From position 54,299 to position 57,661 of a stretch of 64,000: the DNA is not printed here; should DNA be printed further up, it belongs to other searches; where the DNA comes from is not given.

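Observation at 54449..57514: Tandem fusion of two complete PilB/GspE secretion ATPases in one 1021-aa protein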

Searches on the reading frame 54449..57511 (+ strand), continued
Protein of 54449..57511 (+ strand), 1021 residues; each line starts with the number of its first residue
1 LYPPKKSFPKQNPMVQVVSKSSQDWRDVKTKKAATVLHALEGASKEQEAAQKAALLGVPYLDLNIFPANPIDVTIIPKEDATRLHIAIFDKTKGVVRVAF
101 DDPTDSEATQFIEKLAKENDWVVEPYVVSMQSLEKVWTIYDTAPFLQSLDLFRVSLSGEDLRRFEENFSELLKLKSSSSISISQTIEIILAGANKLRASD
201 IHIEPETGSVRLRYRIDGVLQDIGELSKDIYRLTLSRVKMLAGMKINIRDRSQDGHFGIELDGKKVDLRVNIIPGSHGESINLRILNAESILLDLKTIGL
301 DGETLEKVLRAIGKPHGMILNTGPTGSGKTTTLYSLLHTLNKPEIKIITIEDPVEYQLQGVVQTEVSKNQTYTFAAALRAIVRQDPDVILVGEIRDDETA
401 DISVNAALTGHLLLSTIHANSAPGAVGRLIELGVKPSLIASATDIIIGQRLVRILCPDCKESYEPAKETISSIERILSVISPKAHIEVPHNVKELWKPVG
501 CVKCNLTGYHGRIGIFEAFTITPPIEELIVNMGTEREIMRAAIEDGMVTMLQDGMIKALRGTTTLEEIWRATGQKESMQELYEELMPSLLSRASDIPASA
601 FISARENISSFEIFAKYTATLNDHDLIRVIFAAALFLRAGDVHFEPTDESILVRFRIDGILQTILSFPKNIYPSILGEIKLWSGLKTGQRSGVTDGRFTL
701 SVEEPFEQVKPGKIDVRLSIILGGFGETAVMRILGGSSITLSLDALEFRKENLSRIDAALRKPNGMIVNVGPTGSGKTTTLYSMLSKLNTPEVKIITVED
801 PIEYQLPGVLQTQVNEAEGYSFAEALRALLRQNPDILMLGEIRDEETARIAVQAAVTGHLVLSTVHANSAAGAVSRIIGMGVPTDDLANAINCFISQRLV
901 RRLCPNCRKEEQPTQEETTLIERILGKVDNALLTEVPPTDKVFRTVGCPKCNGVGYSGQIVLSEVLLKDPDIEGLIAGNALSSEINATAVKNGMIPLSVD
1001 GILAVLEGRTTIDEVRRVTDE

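Call 53: find_encoding_contigs(protein=P0165, flank=8000, max_places=2)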
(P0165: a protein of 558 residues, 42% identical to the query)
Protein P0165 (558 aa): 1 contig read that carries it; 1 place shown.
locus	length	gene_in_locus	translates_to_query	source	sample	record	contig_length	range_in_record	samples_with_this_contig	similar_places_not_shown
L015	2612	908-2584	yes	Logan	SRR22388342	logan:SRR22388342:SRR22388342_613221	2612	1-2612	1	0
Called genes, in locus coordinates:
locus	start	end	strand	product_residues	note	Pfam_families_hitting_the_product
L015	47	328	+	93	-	-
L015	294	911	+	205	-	PF08843:AbiEii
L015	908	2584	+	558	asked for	PF00437:T2SSE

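Call 55: search_protein_families(library=ncbifam, proteins=[L014:1400-3094:+, L008:2731-4446:+], max_evalue=1e-20)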
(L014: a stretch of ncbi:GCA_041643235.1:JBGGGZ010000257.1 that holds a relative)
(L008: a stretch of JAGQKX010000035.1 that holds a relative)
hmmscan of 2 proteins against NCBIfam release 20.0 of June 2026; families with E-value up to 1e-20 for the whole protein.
L014:1400-3094:+ (565 aa): 7 families
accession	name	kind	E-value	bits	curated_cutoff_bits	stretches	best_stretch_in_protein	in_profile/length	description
TIGR02538.1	type_IV_pilB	equivalog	1.6e-142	476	675.65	1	18-559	23-561/564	type IV-A pilus assembly ATPase PilB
TIGR02533.1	type_II_gspE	equivalog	9.7e-142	473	630.25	1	64-559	3-485/486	type II secretion system ATPase GspE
NF007755.0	PRK10436.1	equivalog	3.5e-121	405.1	617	1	139-562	67-461/465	type II secretion system protein GspE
NF053534.1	T4PilAsmATPsTfpB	equivalog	1.8e-109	366.8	850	1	64-559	96-581/584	type IV pilus assembly ATPase TfpB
NF041000.1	ATPase_ComGA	equivalog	5.2e-71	238.8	300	1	178-442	3-266/267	competence type IV pilus ATPase ComGA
TIGR01420.1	pilT_fam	subfamily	1.1e-50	172.8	319.1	1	175-421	2-242/343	PilT/PilU family type 4a pilus ATPase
TIGR02525.1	plasmid_TraJ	equivalog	2e-25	89.6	368.3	1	271-420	121-271/372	plasmid transfer ATPase TraJ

L008:2731-4446:+ (572 aa): 8 families
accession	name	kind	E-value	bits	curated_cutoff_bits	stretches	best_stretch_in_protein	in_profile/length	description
TIGR02538.1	type_IV_pilB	equivalog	9.4e-176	585.7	675.65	1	7-571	2-563/564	type IV-A pilus assembly ATPase PilB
TIGR02533.1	type_II_gspE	equivalog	1.5e-174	581.2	630.25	1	79-569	4-485/486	type II secretion system ATPase GspE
NF053534.1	T4PilAsmATPsTfpB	equivalog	1.3e-140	469.6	850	1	69-570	87-582/584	type IV pilus assembly ATPase TfpB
NF007755.0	PRK10436.1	equivalog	1.3e-137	459.3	617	1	99-570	28-459/465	type II secretion system protein GspE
NF041000.1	ATPase_ComGA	equivalog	6.4e-76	254.9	300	1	189-454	2-266/267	competence type IV pilus ATPase ComGA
TIGR01420.1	pilT_fam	subfamily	2.9e-54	184.6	319.1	1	189-457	4-272/343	PilT/PilU family type 4a pilus ATPase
TIGR02525.1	plasmid_TraJ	equivalog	4.3e-28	98.3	368.3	1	281-456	116-301/372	plasmid transfer ATPase TraJ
TIGR02524.1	dot_icm_DotB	equivalog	4.9e-23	81.9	463.3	1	308-459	125-291/358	Dot/Icm type IV secretion system ATPase DotB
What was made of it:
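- On Type IVa pilus assembly ATPase PilB (NCBIfam TIGR02538 equivalog): A bona fide operon PilB from WWE3 also falls short, at 585.7 bits (call 55).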

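Call 62: find_encoding_contigs(protein=P0002, flank=4000, max_places=1)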
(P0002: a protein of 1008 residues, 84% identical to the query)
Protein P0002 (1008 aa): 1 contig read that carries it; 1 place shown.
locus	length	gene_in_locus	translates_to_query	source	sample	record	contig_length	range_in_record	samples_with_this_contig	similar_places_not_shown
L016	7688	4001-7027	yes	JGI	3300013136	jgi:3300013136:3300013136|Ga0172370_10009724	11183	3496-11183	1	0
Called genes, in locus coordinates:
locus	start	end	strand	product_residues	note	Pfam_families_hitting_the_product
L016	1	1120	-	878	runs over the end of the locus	PF02739:5_3_exonuc_N, PF01367:5_3_exonuc, PF22619:DNA_polI_exo1 (weak), PF00476:DNA_pol_A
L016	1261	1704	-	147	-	PF02367:TsaE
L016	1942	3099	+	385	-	-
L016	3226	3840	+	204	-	-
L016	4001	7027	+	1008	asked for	PF05157:MshEN (weak), PF13401:AAA_22 (faint), PF00437:T2SSE, PF00004:AAA (faint), PF00005:ABC_tran (faint), PF01637:ATPase_2 (faint), PF02492:cobW (faint), PF00437:T2SSE, +11 more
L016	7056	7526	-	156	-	PF00856:SET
